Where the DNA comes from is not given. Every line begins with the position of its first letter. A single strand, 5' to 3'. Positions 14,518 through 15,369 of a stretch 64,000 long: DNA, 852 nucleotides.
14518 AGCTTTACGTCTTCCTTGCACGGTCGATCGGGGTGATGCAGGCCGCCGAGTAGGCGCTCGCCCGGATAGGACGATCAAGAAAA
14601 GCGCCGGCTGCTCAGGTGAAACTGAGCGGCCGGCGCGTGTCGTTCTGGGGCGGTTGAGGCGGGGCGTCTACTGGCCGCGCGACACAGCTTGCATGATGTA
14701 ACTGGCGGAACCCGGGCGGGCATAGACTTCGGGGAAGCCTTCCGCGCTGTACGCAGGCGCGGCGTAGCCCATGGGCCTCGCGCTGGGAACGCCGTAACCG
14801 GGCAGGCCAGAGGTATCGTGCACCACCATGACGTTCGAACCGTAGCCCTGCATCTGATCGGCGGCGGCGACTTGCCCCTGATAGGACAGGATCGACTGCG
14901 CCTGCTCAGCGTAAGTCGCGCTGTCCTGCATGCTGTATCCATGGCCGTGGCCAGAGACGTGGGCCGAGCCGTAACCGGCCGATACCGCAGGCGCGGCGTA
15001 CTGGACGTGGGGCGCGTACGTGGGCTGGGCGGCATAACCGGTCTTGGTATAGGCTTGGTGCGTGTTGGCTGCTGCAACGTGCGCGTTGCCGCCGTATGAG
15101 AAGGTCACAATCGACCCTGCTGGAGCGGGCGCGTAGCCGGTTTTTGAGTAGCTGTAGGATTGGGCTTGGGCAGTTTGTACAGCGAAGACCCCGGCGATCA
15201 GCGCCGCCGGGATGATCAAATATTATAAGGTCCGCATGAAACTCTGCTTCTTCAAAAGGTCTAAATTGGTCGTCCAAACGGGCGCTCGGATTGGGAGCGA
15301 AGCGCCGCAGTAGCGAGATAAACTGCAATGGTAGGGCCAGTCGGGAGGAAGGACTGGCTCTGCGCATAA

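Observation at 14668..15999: Tandem paralogous secreted prion-like/cuticle-like proteins sharing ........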

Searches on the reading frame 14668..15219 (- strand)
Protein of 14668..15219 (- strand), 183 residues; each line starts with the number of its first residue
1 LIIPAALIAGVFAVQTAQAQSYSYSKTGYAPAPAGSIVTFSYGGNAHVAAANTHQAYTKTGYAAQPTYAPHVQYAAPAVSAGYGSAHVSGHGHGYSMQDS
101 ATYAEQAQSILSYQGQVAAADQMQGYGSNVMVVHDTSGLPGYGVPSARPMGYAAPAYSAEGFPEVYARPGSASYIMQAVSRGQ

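Call 4: search_protein_families(library=pfam, proteins=[window:14668-15219:-], max_evalue=1)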
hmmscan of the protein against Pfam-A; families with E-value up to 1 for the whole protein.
window:14668-15219:- (183 aa): 0 families

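Call 5: search_protein_families(library=ncbifam, proteins=[window:14668-15219:-], max_evalue=1)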
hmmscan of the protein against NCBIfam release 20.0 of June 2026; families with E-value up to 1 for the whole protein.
window:14668-15219:- (183 aa): 0 families

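Call 7: find_homologous_proteins(query=window:14668-15219:-, max_evalue=0.01)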
Query window:14668-15219:- (183 aa): 2 proteins with E <= 0.01 among 346 candidates.
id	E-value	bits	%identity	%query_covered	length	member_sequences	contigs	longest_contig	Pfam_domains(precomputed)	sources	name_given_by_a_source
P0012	3.2e-105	367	97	100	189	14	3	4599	-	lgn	-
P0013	3.0e-60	221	69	100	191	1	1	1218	-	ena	-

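Call 20: find_homologous_proteins(query=A2, max_evalue=0.01)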
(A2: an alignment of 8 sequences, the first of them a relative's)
Query A2 (8 sequences) (189 aa, profile of the alignment): 31 proteins with E <= 0.01 among 8000 candidates.
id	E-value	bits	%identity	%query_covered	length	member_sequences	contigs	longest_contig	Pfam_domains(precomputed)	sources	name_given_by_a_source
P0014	2.3e-83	297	35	97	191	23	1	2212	-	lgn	-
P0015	1.2e-79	285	39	97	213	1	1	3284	-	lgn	-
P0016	1.4e-79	284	39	97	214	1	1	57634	-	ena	-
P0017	1.4e-79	284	39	97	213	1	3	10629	-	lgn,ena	-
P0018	1.4e-79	284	39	97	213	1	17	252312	-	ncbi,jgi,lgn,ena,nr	ncbi:hypothetical protein N9M21_09020 [Alphaproteobacteria bacterium]|nr:hypothetical protein [Alpha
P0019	1.6e-79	284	39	97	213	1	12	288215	-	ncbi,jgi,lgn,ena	-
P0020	1.6e-79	284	39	97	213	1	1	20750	-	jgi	-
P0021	3.1e-79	283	39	97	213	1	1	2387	-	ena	-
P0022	4.4e-79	283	40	97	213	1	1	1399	-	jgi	-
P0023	4.5e-79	283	39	97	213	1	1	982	-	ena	-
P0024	5.4e-79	283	39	97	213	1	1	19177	-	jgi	-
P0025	8.4e-79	282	41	97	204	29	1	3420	-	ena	-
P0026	1.5e-78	281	41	97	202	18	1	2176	-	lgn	-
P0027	1.5e-78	281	39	97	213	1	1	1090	-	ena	-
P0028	1.5e-78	281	39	97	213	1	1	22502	-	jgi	-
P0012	1.7e-62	229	100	100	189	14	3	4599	-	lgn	-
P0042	5.0e-3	35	42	34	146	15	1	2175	-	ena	-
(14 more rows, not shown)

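Call 33: predict_structure(alignment_id=A3)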
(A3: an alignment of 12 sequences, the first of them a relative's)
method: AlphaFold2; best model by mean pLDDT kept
length: 189 residues; sequences in the alignment: 12
mean_pLDDT: 32.5   pTM: 0.17
mean pLDDT of the five models: 32.5, 30.9, 29.3, 29.1, 29.0
residues with pLDDT >= 90: 0; 70-90: 0; 50-70: 5; < 50: 184
segments of 3 or more residues with pLDDT < 50: 4-8, 15-189
pLDDT, mean of each block of 10 residues (from residue 1): 48 45 33 34 35 36 27 28 29 28 26 29 33 28 33 35 36 31 26
secondary structure, 60 per line:
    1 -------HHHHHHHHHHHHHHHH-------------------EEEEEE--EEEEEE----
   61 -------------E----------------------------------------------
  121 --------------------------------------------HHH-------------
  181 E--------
elements in order: H8-23 E43-48 E51-56
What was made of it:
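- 15028..15156 (-): B copy of the shared N-terminal module (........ ... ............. ... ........). AF2 hairpin E43-48 and E51-56 at the homologous position (call 33).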

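Call 45: find_encoding_contigs(protein=P0042, flank=8000, max_places=5)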
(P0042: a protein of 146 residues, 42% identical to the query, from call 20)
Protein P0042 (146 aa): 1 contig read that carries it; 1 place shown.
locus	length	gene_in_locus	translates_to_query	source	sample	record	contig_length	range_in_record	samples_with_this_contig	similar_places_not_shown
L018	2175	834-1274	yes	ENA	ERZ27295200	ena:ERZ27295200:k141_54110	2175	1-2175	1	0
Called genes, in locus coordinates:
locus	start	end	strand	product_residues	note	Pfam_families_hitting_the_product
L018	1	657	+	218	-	?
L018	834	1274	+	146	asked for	-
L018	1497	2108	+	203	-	-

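Call 50: search_solved_structures(query=A3, max_evalue=1)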
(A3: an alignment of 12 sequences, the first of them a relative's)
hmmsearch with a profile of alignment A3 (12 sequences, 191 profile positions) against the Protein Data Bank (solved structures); distinct sequences matched with E-value up to 1: 0.

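Call 51: search_protein_families(library=pfam, alignment_id=A3, max_evalue=1)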
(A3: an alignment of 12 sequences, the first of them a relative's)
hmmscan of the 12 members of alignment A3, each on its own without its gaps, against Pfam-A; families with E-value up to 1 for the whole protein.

A. member 1, P0012 (189 aa): 0 families

B. families by the number of members that match (of 12 scanned): 7 families
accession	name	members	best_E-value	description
PF03768.21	Attacin_N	3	0.1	Attacin, N-terminal region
PF04299.18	FMN_bind_2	2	0.0087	Putative FMN-binding domain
PF18684.6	PlyB_C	1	0.0088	Pleurotolysin B C-terminal domain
PF05257.22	CHAP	1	0.047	CHAP domain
PF15797.10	DUF4706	1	0.13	Domain of unknown function (DUF4706)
PF02513.24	Spin-Ssty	1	0.13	Spin/Ssty Family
PF04625.18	DEC-1_N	1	0.86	DEC-1 protein, N-terminal region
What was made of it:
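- Closest known: Curli subunits CsgB/CsgA. Different: No curlin or Fap repeats (Pfam negative, calls 4, 51).
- There are no imperfect amyloid repeats and no Curlin_rpt hit or any other Pfam hit (calls 4, 51).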

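Call 73: search_protein_families(library=phrogs, proteins=[P0012, P0018], max_evalue=0.01)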
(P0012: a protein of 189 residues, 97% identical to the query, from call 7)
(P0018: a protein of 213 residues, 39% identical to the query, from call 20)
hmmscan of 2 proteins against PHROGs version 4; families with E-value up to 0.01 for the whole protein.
P0012 (189 aa): 0 families

P0018 (213 aa): 0 families

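Call 74: list_cluster_members(proteins=[window:14668-15219:-, window:15460-15999:-])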
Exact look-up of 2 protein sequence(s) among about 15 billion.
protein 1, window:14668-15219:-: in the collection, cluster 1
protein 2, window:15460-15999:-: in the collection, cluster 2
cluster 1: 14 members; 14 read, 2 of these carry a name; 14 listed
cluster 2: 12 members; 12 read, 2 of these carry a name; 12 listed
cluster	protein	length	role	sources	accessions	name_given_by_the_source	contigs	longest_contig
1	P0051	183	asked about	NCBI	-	-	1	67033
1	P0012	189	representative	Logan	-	-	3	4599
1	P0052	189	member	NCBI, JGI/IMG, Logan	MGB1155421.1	MAG: hypothetical protein ACPG42_01265 [Alphaproteobacteria bacterium] | hypothetical protein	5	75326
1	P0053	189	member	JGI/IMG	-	hypothetical protein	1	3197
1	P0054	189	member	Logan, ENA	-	-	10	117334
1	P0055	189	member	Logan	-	-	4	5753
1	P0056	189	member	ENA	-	-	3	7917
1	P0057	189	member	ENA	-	-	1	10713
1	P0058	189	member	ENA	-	-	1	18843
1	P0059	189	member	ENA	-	-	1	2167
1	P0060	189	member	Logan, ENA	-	-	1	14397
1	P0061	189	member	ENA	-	-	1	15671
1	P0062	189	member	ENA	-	-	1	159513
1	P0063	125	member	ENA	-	-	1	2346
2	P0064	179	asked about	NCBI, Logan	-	-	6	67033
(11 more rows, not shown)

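Call 78: find_related_loci(query=A3, collection=viral_contigs, flank=3000)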
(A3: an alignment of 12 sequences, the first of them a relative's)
Query A3 (189 aa) in viral_contigs; peptide patterns used: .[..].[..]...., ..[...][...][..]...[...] (x = any residue, [..] = any of these).
63 stretches matched a pattern, but none encodes a relative of the query by tblastn (E <= 1e-3).
